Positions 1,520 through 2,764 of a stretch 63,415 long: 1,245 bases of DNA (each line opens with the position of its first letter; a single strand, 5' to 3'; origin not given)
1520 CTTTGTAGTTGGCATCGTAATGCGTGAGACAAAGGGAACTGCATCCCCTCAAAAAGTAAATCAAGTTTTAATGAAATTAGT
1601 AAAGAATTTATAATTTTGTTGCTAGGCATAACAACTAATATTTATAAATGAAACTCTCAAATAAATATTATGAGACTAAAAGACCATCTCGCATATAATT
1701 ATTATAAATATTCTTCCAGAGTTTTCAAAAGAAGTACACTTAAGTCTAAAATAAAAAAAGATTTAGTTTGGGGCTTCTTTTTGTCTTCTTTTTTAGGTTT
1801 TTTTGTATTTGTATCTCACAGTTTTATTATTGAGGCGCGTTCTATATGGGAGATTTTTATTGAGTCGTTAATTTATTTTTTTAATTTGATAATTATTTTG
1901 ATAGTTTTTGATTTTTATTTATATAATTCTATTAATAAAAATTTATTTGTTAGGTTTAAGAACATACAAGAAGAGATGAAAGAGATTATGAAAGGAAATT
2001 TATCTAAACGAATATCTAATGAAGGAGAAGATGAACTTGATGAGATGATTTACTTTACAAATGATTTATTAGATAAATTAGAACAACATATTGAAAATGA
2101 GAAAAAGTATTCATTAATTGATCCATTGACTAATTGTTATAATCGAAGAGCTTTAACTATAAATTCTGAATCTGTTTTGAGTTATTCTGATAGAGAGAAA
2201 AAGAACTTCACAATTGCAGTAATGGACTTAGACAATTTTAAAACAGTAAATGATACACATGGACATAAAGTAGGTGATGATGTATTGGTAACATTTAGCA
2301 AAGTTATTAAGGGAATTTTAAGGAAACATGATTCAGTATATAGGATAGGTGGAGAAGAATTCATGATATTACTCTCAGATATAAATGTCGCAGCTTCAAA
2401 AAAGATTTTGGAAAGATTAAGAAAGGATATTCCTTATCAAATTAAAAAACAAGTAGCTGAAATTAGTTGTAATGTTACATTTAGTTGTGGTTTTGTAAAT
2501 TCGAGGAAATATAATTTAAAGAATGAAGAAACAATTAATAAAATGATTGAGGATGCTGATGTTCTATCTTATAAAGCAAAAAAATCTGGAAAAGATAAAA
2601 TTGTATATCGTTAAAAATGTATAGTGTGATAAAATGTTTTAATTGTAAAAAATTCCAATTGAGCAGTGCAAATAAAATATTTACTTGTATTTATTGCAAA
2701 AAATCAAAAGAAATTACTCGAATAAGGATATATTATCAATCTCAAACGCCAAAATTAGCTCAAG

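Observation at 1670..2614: Intact GGDEF diguanylate cyclase, with I-site, embedded among archaeal core genes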

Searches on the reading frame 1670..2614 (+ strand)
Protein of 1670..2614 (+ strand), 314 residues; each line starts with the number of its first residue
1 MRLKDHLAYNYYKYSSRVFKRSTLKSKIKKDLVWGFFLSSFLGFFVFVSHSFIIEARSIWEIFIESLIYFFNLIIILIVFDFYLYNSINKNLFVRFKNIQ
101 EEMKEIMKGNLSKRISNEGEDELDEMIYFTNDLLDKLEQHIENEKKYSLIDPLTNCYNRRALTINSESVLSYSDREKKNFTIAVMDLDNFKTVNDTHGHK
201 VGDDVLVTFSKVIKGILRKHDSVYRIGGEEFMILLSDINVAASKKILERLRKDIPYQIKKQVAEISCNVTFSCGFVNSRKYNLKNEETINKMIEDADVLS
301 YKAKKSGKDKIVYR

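Call 3: search_protein_families(library=pfam, proteins=[window:1670-2614:+], max_evalue=0.01)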
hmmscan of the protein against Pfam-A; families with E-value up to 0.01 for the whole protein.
window:1670-2614:+ (314 aa): 3 families
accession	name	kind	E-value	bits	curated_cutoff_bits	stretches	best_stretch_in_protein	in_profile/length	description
PF00990.26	GGDEF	-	3.2e-36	125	23.8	1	149-309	2-160/161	Diguanylate cyclase, GGDEF domain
PF00672.30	HAMP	-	0.00071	20.3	25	1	95-126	9-40/53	HAMP domain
PF13858.11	DUF4199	-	0.0025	18.7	32.3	1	57-127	61-132/165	Protein of unknown function (DUF4199)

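Call 4: search_protein_families(library=ncbifam, proteins=[window:1670-2614:+], max_evalue=0.01)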
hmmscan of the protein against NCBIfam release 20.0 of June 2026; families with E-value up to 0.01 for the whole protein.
window:1670-2614:+ (314 aa): 26 families (the best 25 are shown)
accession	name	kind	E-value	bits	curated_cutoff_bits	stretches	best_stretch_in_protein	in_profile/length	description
NF007135.0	PRK09581.1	equivalog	7.5e-41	140.4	474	1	135-313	279-454/457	PleD family two-component system response regulator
NF007380.0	PRK09894.1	equivalog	6.2e-40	137.4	256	1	96-312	79-285/296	diguanylate cyclase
TIGR00254.1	GGDEF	domain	4.8e-39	133.7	37.4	1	146-313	3-166/168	diguanylate cyclase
NF038266.1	diguan_SiaD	equivalog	5.3e-39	134.1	290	1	143-311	89-252/252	biofilm regulation diguanylate cyclase SiaD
NF007423.1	PRK09966.1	equivalog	6.1e-36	124.1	325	1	57-304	140-390/390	diguanylate cyclase DgcN/YfiN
NF047654.1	DiguCycDgcRLepto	equivalog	1.3e-30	106.3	500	1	145-312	130-294/295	diguanylate cyclase DgcR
NF051473.1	DigCycDgcsShew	equivalog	2.4e-29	102.7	400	1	108-309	96-286/291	diguanylate cyclase DgcS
NF040885.1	diguan_DgcJ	equivalog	5.4e-28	98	500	1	137-308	327-490/493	diguanylate cyclase DgcJ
NF041606.1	dguan_cyc_DgcA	equivalog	1e-27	97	370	1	171-312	201-337/340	diguanylate cyclase DgcA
NF011955.1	PRK15426.1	equivalog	2.1e-25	88.9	408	1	150-313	400-560/564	cellulose biosynthesis regulator diguanylate cyclase DgcQ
NF007298.0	PRK09776.1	equivalog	7.1e-22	77.1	1135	1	150-312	686-844/1111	diguanylate cyclase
NF047872.1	GGDEF_GdpS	equivalog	4.5e-21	75.4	400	1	134-313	176-349/355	GGDEF domain-containing protein GdpS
NF045675.1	PhdiestaseDibA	equivalog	2.4e-20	72.5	980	1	147-310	202-360/623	phosphodiesterase DibA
NF007474.0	PRK10060.1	equivalog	4.1e-20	71.6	782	1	149-310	238-391/663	cyclic di-GMP phosphodiesterase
NF007599.0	PRK10245.1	equivalog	1.1e-19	70.1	402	1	136-310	198-366/371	diguanylate cyclase AdrA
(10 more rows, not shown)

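Call 5: search_solved_structures(query=window:1670-2614:+, max_evalue=0.001, show_alignments=2)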
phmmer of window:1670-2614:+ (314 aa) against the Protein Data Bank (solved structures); distinct sequences matched with E-value up to 0.001: 48.
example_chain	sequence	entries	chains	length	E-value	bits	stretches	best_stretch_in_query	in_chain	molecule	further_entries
6zxm_A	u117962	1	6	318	9.8e-23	84.3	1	146-312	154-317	Putative GGDEF/response regulator receiver domain protein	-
7e6g_A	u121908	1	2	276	2.3e-22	83.1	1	145-313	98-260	Putative GGDEF domain protein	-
5llw_B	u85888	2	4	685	1.3e-21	80.6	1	131-311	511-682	Diguanylate cyclase (GGDEF) domain-containing protein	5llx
6et7_A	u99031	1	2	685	2.8e-21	79.5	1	131-311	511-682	Diguanylate cyclase (GGDEF) domain-containing protein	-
6zxb_A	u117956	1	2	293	6.8e-21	78.2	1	146-312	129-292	Putative GGDEF/response regulator receiver domain protein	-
6zxc_A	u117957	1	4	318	8.3e-21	78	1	146-312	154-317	Putative GGDEF/response regulator receiver domain protein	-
4urs_A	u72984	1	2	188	2.9e-19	72.9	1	140-305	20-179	DIGUANYLATE CYCLASE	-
4urg_A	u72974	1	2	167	1.6e-18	70.4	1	151-305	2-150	DIGUANYLATE CYCLASE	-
3ign_A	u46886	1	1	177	2.5e-18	69.8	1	145-312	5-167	Diguanylate cyclase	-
6d9m_A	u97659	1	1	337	4.9e-18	68.9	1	148-310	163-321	Fusion protein of Endolysin,Response receiver sensor diguanylate cyclase, GAF domain-conta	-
4urq_U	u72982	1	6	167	6.4e-18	68.5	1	150-305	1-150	DIGUANYLATE CYCLASE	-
9p6j_A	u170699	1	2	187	6.5e-18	68.5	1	138-309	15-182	diguanylate cyclase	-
4zmm_A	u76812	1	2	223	1.2e-17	67.5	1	136-312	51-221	diguanylate cyclase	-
4wxo_A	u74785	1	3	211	2.2e-17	66.7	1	149-310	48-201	Uncharacterized protein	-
4wxw_A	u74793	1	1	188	2.3e-17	66.7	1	150-310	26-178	Uncharacterized protein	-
2wb4_A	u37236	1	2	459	4.8e-17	65.6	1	135-312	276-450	DIGUANYLATE CYCLASE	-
1w25_A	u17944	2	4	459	4.8e-17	65.6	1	135-312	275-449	STALKED-CELL DIFFERENTIATION CONTROLLING PROTEIN | RESPONSE REGULATOR PLED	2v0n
3i5b_A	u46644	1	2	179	6.7e-14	55.3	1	151-311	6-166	WspR response regulator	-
7a7e_A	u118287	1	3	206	3.2e-13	53.1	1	151-307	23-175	Diguanylate cyclase TpbB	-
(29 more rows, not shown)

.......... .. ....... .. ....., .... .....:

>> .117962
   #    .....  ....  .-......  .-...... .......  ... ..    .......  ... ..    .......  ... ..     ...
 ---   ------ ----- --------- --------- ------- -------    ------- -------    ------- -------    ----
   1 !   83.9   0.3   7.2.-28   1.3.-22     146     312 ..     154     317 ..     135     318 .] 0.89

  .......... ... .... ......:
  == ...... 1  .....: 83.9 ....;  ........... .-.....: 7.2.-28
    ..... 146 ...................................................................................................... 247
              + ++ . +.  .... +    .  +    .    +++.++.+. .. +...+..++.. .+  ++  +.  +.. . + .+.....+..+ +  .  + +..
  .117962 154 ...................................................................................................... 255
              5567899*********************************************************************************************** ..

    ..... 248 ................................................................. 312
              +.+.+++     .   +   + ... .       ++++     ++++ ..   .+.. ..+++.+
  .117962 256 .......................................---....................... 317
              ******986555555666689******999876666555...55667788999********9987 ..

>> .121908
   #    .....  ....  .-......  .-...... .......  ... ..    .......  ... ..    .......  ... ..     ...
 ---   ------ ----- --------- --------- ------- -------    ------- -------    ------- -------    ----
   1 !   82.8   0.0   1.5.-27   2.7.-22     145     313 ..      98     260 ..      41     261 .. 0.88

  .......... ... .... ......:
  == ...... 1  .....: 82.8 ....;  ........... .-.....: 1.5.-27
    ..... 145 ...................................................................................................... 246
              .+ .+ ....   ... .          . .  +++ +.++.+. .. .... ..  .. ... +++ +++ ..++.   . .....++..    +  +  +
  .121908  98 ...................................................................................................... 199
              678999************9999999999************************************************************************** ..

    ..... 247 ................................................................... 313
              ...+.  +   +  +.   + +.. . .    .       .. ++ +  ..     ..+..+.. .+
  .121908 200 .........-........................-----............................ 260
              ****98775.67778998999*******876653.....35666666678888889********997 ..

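Call 10: find_homologous_proteins(query=window:1670-2614:+, max_evalue=1e-10)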
Query window:1670-2614:+ (314 aa): 486 proteins with E <= 1e-10 among 2024 candidates; the best 120 are listed.
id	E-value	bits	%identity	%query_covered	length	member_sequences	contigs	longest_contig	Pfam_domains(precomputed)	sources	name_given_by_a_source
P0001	2.5e-199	679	100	100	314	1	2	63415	PF00990.27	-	-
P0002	1.2e-87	312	48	99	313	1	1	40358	PF00990.27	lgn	-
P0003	2.3e-79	285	47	99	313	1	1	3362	PF00990.27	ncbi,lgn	-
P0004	1.4e-66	243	45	93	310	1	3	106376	PF00990.27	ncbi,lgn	-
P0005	7.3e-64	234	46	73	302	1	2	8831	PF00990.27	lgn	-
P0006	3.7e-61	225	45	72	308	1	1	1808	PF00990.27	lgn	-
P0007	1.8e-60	223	42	94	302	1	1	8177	PF00990.27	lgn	-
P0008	6.2e-58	215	40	89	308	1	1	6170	PF00990.27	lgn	-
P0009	5.0e-52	195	41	77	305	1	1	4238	PF00990.27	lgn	-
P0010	4.9e-28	117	32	80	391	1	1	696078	PF00672.31,PF00990.27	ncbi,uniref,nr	ncbi:sensor domain-containing diguanylate cyclase [Desulfovibrio sp. UCD-KL4C]|uniref:sensor domain-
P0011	2.4e-27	114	42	52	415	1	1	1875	PF00990.27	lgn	-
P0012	1.7e-26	112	40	56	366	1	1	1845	PF00990.27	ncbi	-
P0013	4.2e-26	110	40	52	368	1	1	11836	PF00990.27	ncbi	-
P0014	4.8e-26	110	38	54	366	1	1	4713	PF00990.27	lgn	-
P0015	8.5e-26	109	38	65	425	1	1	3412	PF08447.19,PF00990.27,PF00072.31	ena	-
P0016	1.5e-25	108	37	57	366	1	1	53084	PF00990.27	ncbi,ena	-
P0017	3.5e-25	107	40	58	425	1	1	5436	PF08447.19,PF00990.27,PF00072.31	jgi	-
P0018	8.0e-25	106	31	89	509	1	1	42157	PF08447.19,PF13426.14,PF13185.13,PF08448.17,PF00989.32,PF00990.27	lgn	-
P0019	1.1e-24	106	40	52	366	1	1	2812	PF00990.27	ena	-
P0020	1.1e-24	106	40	58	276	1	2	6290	PF00990.27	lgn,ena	-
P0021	1.5e-24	105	38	54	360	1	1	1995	PF00990.27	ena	-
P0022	2.4e-24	104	39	52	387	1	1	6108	PF00990.27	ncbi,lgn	ncbi:MAG: GGDEF domain-containing protein [Pseudomonadota bacterium]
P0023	3.9e-24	104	36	55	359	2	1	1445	PF00990.27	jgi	jgi:diguanylate cyclase (GGDEF)-like protein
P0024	4.0e-24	104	37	55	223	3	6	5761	PF00990.27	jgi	jgi:diguanylate cyclase (GGDEF)-like protein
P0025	5.6e-24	103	40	57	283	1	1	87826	PF00990.27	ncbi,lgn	ncbi:MAG: GGDEF domain-containing protein [Candidatus Omnitrophota bacterium]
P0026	6.2e-24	103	37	55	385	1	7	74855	PF00990.27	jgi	jgi:diguanylate cyclase (GGDEF)-like protein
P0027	6.5e-24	103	38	52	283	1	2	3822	PF00990.27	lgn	-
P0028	7.0e-24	103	35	78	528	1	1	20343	PF17201.11,PF02743.25,PF22673.3,PF22335.2,PF00990.27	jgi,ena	-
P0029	1.4e-23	102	36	60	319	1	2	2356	PF00990.27,PF00072.31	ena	-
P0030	1.4e-23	102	36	55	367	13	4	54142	PF00990.27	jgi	jgi:diguanylate cyclase (GGDEF)-like protein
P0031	1.5e-23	102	37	55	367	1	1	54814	PF00990.27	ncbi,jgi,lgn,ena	ncbi:MAG: GGDEF domain-containing protein [Nitrospirota bacterium]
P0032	1.7e-23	102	37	55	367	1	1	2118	PF00990.27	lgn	-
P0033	2.3e-23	101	37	55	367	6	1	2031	PF00990.27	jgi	-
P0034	2.4e-23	101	37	55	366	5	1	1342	PF00990.27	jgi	jgi:diguanylate cyclase (GGDEF)-like protein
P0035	2.7e-23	101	38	53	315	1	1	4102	PF00990.27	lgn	-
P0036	3.2e-23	101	38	58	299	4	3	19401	PF00990.27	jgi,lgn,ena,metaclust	metaclust:\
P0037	3.6e-23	101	38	55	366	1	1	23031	PF00990.27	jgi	jgi:diguanylate cyclase (GGDEF)-like protein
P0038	3.6e-23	101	38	58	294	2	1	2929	PF00990.27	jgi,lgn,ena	-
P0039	4.1e-23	100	37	55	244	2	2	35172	PF00990.27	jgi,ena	-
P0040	4.1e-23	100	38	56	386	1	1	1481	PF00990.27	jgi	jgi:diguanylate cyclase (GGDEF)-like protein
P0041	4.3e-23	100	36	58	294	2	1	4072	PF00990.27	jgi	-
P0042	5.0e-23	100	34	55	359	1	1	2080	PF00990.27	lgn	-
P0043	5.9e-23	100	31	82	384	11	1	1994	PF00990.27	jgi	-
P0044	7.6e-23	100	37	52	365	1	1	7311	PF00990.27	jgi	jgi:diguanylate cyclase (GGDEF)-like protein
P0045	8.0e-23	99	36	54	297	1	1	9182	PF22335.2,PF00990.27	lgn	-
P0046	9.6e-23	99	36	55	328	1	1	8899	PF00990.27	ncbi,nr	ncbi:MAG: GGDEF domain-containing protein [Gammaproteobacteria bacterium]|nr:GGDEF domain-containing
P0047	9.7e-23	99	36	55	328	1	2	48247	PF00990.27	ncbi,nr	ncbi:MAG: GGDEF domain-containing protein [Gammaproteobacteria bacterium]|nr:GGDEF domain-containing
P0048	1.1e-22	99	36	55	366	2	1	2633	PF00990.27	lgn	-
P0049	1.9e-22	98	36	56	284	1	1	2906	PF00990.27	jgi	jgi:diguanylate cyclase (GGDEF)-like protein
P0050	3.4e-22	97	38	57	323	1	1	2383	PF22335.2,PF00990.27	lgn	-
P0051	4.2e-22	97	36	54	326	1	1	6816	PF00990.27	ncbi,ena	-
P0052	5.0e-22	97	35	55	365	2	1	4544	PF00990.27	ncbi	-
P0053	5.0e-22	97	34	55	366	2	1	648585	PF00990.27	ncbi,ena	-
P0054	6.2e-22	97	41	53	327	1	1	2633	PF00990.27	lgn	-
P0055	7.2e-22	96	37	52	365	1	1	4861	PF00990.27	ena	-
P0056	8.9e-22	96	36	52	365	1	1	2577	PF00990.27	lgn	-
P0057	1.1e-21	96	35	53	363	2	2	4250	PF20968.4,PF00990.27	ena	-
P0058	1.2e-21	96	36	53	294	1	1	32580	PF00990.27,PF00072.31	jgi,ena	-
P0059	1.4e-21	95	37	54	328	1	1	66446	PF00990.27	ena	-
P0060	1.6e-21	95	37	53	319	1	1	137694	PF00990.27,PF00072.31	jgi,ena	-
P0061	1.6e-21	95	37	52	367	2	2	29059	PF00990.27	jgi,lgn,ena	-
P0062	2.1e-21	95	36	52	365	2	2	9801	PF00990.27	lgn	-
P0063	2.4e-21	95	34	62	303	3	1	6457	PF13426.14,PF00989.32,PF00990.27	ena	-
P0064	2.6e-21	94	33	68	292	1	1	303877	PF00990.27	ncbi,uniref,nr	ncbi:diguanylate cyclase (GGDEF) domain-containing protein [Abditibacterium utsteinense]|uniref:digu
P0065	2.7e-21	94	37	53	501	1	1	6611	PF08668.19,PF00990.27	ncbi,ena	-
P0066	2.8e-21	94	35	59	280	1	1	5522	PF00990.27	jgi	jgi:diguanylate cyclase (GGDEF)-like protein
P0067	2.9e-21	94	36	53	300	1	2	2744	PF08448.17,PF00990.27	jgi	-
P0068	2.9e-21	94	38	56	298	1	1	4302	PF08447.19,PF13426.14,PF13188.14,PF08448.17,PF00989.32,PF00990.27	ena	-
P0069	3.4e-21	94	37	54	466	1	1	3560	PF00990.27,PF00571.34,PF17853.7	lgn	-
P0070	3.8e-21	94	35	57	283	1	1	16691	PF00990.27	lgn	-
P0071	5.2e-21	93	35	52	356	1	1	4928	PF22335.2,PF00990.27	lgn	-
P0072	5.8e-21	93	38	62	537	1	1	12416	PF00990.27,PF00072.31,PF01627.29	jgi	-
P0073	7.2e-21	93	37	52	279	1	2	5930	PF00990.27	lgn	-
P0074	8.6e-21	93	36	53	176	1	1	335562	PF00990.27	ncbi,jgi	jgi:diguanylate cyclase (GGDEF)-like protein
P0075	8.9e-21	93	37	61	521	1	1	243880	PF02743.25,PF00990.27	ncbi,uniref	ncbi:sensor domain-containing diguanylate cyclase [Bacillus songklensis]|uniref:Sensor domain-contai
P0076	8.9e-21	93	30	82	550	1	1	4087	PF00990.27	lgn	-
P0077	1.2e-20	92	38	56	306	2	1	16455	PF13426.14,PF13188.14,PF08448.17,PF00989.32,PF00990.27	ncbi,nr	ncbi:MAG: GGDEF domain-containing protein [Gammaproteobacteria bacterium]|nr:GGDEF domain-containing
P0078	1.2e-20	92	39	51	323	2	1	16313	PF00990.27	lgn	-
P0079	1.4e-20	92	36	50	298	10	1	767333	PF08447.19,PF13426.14,PF13188.14,PF08448.17,PF00989.32,PF00990.27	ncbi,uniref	ncbi:diguanylate cyclase [Marinomonas arenicola]|uniref:diguanylate cyclase n=1 Tax=Marinomonas aren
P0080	1.7e-20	92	35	56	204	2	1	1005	PF00990.27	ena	-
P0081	1.8e-20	92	39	51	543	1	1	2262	PF00563.26,PF00990.27,PF00072.31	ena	-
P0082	2.3e-20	91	31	64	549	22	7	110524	PF16927.12,PF00990.27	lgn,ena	-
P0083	2.5e-20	91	37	53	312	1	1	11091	PF00990.27,PF00072.31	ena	-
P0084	2.6e-20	91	39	55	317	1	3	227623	PF00990.27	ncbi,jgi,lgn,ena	jgi:diguanylate cyclase (GGDEF)-like protein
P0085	2.8e-20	91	34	53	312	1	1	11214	PF00990.27,PF00072.31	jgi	jgi:two-component system cell cycle response regulator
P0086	3.0e-20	91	34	53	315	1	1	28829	PF00990.27,PF00072.31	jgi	jgi:two-component system chemotaxis response regulator CheY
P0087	3.4e-20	91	34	53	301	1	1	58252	PF00990.27,PF00072.31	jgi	jgi:two-component system cell cycle response regulator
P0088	3.4e-20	91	33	56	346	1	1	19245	PF00990.27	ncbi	-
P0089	3.9e-20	91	33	58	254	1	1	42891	PF00990.27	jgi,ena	-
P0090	3.9e-20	91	42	52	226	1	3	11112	PF24898.3,PF00990.27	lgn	-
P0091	4.2e-20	91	34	61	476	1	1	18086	PF00990.27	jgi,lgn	jgi:diguanylate cyclase (GGDEF)-like protein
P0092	5.3e-20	90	32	61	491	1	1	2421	PF00563.26,PF00990.27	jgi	jgi:diguanylate cyclase (GGDEF)-like protein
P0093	7.0e-20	90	34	57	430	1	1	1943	PF08447.19,PF13426.14,PF08448.17,PF00989.32,PF00990.27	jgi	-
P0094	8.8e-20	89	36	54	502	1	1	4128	PF08668.19,PF00990.27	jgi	-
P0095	9.0e-20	89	37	54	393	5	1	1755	PF00990.27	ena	-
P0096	1.1e-19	89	35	54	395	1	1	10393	PF00990.27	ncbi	-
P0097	1.1e-19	89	33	65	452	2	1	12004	PF00990.27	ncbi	-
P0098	1.1e-19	89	34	58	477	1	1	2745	PF00990.27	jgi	-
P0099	1.2e-19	89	27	78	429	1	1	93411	PF00672.31,PF00990.27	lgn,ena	-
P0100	1.3e-19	89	37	58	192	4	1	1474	PF00990.27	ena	-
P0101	1.4e-19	89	32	58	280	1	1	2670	PF00990.27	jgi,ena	-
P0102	1.5e-19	89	34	57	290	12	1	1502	PF00990.27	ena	-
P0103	1.7e-19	89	35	52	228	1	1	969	PF00990.27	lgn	-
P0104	1.9e-19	88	33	54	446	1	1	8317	PF16927.12,PF00990.27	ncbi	ncbi:MAG: diguanylate cyclase [Paenibacillaceae bacterium]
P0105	1.9e-19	88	35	52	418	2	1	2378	PF00990.27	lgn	-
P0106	2.0e-19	88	39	55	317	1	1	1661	PF00990.27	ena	-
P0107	2.1e-19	88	38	53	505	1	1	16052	PF00990.27,PF00072.31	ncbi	-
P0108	2.3e-19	88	33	58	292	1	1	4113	PF00990.27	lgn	-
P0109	2.3e-19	88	36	58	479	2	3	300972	PF00990.27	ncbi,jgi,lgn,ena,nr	ncbi:MAG TPA: GGDEF domain-containing protein [Steroidobacteraceae bacterium]|jgi:diguanylate cyclas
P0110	2.4e-19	88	34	59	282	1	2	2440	PF00990.27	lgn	-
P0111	2.8e-19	88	40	52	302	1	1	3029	PF00990.27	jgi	jgi:diguanylate cyclase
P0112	3.3e-19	88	37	56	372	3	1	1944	PF00990.27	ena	-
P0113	3.4e-19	88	28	86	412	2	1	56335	PF17152.11,PF00990.27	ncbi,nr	ncbi:MAG: diguanylate cyclase [gamma proteobacterium symbiont of Taylorina sp.]|nr:diguanylate cycla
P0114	3.9e-19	87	34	53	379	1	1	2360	PF13426.14,PF13188.14,PF00989.32,PF00990.27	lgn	-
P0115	4.5e-19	87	36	52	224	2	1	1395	PF00990.27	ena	-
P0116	4.7e-19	87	37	52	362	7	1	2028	PF00990.27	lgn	-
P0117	5.0e-19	87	35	53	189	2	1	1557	PF00990.27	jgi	jgi:diguanylate cyclase (GGDEF)-like protein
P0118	5.4e-19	87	29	68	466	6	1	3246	PF00672.31,PF00990.27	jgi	-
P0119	5.8e-19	87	35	56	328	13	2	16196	PF00990.27,PF00072.31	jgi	jgi:diguanylate cyclase (GGDEF)-like protein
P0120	6.3e-19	87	36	55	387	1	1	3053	PF00990.27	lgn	-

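Call 12: find_encoding_contigs(protein=P0004, flank=10000, max_places=3)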
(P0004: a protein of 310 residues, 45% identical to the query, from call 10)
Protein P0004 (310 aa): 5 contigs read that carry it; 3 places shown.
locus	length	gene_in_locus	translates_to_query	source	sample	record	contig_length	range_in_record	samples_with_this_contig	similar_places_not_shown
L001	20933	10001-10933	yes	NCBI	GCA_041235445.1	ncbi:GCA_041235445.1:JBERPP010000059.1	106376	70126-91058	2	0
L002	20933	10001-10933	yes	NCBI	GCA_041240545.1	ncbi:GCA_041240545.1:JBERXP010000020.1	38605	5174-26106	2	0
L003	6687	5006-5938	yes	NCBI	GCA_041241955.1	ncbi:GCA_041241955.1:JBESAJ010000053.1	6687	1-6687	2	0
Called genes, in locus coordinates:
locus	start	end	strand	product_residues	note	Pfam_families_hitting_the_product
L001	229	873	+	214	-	PF00702:Hydrolase (weak), PF13419:HAD_2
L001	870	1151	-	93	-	PF12797:Fer4_2 (weak), PF12837:Fer4_6 (weak), PF12838:Fer4_7 (faint), PF13237:Fer4_10 (faint), PF00037:Fer4 (weak), PF13459:Fer4_15, PF13370:Fer4_13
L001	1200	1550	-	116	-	PF01592:NifU_N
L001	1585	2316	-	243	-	PF02463:SMC_N (weak), PF00005:ABC_tran, PF13304:AAA_21 (faint)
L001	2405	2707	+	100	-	PF00111:Fer2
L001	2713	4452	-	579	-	PF12698:ABC2_membrane_3, PF01061:ABC2_membrane (weak)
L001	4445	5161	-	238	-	PF02463:SMC_N (faint), PF13304:AAA_21, PF00005:ABC_tran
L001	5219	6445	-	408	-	PF00266:Aminotran_5, PF01053:Cys_Met_Meta_PP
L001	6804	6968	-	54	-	-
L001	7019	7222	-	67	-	PF13242:Hydrolase_like (weak)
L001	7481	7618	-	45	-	-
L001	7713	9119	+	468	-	PF19295:SufBD_N, PF01458:SUFBD_core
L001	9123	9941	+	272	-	PF01458:SUFBD_core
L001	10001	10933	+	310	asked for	PF00990:GGDEF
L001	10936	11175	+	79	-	PF19134:DUF5817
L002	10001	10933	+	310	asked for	PF00990:GGDEF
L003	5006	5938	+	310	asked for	PF00990:GGDEF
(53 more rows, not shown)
